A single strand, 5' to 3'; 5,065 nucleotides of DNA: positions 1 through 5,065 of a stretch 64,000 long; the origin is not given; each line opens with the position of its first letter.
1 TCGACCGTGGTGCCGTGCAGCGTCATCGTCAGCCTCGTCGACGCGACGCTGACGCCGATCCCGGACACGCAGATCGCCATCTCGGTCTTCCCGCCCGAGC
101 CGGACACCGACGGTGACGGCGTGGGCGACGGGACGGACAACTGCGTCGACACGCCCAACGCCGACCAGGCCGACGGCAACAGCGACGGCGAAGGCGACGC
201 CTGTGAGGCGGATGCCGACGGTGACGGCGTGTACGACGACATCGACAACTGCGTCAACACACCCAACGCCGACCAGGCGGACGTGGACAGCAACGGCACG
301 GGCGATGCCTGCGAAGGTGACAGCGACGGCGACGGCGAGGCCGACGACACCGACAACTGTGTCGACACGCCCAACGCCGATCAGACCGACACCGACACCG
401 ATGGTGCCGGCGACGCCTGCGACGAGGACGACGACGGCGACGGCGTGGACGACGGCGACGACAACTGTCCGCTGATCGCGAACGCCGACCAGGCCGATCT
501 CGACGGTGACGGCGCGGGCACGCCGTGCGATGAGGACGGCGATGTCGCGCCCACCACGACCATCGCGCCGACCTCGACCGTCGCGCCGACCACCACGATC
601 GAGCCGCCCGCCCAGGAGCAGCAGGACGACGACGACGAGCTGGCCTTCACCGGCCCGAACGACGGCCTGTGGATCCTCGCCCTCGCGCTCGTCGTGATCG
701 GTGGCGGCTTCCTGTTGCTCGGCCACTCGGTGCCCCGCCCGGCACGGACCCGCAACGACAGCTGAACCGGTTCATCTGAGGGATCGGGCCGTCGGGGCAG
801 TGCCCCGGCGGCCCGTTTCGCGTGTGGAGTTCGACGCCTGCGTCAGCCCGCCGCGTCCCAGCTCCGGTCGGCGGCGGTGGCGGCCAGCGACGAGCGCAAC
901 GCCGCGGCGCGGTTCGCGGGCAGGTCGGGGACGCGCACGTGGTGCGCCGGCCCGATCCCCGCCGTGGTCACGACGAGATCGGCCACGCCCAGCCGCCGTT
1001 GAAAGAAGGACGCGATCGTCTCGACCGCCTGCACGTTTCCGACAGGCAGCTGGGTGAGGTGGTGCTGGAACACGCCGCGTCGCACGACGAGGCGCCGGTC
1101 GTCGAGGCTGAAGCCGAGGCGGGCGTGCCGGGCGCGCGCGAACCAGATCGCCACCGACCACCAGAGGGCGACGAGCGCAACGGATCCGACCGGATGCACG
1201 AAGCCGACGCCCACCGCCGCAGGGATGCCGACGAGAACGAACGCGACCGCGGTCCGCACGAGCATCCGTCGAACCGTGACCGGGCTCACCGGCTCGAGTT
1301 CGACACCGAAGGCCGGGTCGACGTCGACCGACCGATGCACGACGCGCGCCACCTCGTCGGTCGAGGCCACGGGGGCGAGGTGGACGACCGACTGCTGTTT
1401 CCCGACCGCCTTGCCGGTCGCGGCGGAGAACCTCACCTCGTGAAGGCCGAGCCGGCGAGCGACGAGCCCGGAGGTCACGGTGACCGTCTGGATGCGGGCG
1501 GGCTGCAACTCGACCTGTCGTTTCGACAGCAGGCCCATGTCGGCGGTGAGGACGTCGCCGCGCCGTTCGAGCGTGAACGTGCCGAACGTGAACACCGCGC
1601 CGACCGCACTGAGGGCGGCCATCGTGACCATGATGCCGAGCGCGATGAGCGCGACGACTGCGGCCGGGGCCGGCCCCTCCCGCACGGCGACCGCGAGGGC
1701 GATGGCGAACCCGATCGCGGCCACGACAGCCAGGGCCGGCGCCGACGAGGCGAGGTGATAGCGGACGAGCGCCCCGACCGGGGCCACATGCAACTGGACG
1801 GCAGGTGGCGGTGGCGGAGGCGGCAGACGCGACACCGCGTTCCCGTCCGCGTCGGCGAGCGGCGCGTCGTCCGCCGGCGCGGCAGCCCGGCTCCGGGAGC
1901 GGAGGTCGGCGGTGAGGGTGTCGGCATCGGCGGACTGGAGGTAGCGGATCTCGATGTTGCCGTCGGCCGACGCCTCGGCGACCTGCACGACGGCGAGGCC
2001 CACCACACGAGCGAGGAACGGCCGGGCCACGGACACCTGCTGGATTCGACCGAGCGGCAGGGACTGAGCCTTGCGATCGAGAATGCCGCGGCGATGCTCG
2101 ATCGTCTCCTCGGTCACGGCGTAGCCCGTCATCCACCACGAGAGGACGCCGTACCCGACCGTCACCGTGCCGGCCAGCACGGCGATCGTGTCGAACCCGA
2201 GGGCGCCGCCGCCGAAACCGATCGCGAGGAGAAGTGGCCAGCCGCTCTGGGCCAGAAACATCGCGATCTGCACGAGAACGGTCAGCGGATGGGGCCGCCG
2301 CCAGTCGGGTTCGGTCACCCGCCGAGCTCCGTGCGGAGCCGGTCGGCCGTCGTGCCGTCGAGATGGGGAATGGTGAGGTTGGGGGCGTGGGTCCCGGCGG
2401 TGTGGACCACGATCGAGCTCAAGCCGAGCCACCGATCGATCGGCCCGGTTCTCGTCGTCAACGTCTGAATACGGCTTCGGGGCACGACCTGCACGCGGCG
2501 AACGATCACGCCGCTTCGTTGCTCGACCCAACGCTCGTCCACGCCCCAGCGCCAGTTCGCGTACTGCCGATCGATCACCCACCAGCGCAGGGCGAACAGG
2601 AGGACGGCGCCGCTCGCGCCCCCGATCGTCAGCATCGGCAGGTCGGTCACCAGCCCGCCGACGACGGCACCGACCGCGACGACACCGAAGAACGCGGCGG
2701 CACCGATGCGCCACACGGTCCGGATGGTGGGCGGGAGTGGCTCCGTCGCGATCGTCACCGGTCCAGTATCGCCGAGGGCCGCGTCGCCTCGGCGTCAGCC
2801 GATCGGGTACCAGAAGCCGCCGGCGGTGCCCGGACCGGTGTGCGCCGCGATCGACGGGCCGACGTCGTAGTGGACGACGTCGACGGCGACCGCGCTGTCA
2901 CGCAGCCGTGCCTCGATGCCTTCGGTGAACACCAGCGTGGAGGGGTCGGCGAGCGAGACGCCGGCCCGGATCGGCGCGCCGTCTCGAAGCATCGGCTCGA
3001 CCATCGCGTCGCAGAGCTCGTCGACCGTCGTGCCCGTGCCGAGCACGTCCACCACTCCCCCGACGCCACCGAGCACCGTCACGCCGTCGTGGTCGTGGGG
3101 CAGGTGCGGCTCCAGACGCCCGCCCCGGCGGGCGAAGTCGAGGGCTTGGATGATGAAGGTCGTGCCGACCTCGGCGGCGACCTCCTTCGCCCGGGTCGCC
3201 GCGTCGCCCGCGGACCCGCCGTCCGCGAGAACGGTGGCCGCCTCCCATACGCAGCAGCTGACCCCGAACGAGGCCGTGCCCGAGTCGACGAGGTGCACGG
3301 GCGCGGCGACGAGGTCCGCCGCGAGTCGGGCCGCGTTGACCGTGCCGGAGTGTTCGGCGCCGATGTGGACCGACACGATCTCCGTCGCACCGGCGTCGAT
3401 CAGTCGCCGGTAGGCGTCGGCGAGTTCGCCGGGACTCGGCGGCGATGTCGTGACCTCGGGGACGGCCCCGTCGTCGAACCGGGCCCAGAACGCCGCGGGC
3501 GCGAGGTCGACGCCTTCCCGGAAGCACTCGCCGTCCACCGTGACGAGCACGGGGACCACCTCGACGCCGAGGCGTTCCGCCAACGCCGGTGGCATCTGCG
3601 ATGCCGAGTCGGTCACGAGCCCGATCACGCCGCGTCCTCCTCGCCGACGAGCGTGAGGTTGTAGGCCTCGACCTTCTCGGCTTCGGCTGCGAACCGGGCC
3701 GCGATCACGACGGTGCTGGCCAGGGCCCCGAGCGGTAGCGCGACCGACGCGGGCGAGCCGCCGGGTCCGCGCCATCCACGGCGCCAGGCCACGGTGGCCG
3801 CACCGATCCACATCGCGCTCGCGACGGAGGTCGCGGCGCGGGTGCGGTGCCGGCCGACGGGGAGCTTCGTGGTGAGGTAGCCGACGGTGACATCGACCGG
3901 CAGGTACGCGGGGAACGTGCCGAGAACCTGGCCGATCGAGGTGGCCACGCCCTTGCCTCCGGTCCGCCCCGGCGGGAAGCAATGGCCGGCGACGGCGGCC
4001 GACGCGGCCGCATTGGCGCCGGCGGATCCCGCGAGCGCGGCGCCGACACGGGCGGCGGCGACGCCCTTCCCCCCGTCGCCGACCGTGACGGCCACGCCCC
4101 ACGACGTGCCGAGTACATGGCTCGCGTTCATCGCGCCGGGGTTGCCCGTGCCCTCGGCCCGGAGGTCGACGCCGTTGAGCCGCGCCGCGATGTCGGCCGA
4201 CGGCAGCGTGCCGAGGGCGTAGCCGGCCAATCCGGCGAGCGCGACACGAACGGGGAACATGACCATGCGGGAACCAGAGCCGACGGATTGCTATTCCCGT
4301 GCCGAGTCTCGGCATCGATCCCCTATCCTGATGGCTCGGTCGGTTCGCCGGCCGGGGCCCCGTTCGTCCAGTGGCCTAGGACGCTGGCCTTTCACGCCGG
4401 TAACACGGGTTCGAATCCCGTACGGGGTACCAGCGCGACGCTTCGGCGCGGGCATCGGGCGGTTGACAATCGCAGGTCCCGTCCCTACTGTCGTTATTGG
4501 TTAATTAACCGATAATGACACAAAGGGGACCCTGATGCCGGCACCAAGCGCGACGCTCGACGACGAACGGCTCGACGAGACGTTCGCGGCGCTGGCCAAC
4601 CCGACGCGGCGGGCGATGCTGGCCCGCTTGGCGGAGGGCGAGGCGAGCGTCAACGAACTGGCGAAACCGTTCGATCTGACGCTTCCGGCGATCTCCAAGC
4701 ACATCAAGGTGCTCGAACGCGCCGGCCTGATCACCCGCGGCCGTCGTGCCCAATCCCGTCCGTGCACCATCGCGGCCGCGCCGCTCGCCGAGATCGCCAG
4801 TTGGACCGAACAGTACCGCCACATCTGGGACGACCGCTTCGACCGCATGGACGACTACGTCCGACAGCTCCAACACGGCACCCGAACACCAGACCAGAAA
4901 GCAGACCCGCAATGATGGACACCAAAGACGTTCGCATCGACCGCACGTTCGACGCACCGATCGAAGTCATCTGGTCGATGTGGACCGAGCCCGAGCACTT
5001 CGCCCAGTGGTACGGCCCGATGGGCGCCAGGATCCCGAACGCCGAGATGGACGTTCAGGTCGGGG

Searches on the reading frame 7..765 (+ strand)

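Call 90: search_protein_families(library=pfam, proteins=[window:7-765:+], max_evalue=0.0001)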
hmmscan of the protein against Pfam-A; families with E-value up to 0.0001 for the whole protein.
window:7-765:+ (252 aa): 1 family
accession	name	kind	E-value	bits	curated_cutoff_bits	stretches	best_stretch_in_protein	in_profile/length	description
PF02412.23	TSP_3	-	1.5e-31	108.2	25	3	56-90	2-36/36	Thrombospondin type 3 repeat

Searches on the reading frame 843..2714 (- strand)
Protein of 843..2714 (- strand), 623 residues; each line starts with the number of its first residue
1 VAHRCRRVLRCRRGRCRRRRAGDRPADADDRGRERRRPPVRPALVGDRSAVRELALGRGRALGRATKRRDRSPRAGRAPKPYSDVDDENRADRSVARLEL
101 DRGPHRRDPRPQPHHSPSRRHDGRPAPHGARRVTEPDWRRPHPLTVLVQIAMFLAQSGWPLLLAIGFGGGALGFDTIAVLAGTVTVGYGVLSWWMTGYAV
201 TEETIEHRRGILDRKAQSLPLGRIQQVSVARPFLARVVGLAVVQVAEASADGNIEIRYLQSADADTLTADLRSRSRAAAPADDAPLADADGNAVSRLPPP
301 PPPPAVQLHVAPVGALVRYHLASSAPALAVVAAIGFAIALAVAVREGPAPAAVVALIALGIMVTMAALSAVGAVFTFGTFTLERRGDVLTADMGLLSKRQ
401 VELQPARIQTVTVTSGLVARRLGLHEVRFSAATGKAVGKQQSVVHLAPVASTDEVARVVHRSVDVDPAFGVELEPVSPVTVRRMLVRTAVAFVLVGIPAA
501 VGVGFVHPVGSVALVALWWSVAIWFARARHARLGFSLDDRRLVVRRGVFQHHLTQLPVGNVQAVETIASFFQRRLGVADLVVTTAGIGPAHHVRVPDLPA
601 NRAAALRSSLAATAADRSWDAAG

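Call 41: find_encoding_contigs(protein=window:843-2714:-, flank=10000, max_places=3)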
Protein window:843-2714:- (623 aa): no gene with exactly this product is on record in the collection.

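Call 90: search_protein_families(library=pfam, proteins=[window:843-2714:-], max_evalue=0.0001)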
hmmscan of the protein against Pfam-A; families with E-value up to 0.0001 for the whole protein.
window:843-2714:- (623 aa): 1 family
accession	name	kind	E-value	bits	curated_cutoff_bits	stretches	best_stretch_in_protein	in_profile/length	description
PF03703.20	bPH_2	-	1.4e-38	131.4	22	3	532-608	3-76/78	Bacterial PH domain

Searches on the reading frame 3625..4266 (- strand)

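Call 90: search_protein_families(library=pfam, proteins=[window:3625-4266:-], max_evalue=0.0001)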
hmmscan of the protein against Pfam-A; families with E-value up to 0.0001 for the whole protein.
window:3625-4266:- (213 aa): 1 family
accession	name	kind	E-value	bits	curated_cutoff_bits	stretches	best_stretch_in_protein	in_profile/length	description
PF02660.20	G3P_acyltransf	-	2.3e-25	90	24.1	1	15-191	2-156/164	Glycerol-3-phosphate acyltransferase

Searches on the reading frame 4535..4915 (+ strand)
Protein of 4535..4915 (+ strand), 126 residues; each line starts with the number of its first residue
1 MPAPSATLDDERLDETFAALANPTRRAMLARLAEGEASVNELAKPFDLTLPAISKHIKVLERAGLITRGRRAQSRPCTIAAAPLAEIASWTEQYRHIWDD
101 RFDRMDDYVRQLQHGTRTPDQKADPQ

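Call 90: search_protein_families(library=pfam, proteins=[window:4535-4915:+], max_evalue=0.0001)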
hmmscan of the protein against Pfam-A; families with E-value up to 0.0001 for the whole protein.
window:4535-4915:+ (126 aa): 5 families
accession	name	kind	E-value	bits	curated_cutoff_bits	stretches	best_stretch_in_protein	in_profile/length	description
PF12840.13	HTH_20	-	7.9e-15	55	27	1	20-67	1-49/51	Helix-turn-helix domain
PF01022.26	HTH_5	-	9.3e-11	41.9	22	1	22-67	1-46/47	Bacterial regulatory protein, arsR family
PF12802.13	MarR_2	-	2.6e-06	27.9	27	1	28-71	10-55/61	MarR family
PF13412.12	HTH_24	-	1e-05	25.4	21.9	1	24-67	4-48/48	Winged helix-turn-helix DNA-binding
PF01047.28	MarR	-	1.2e-05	25.5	24.6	1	34-74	15-55/59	MarR family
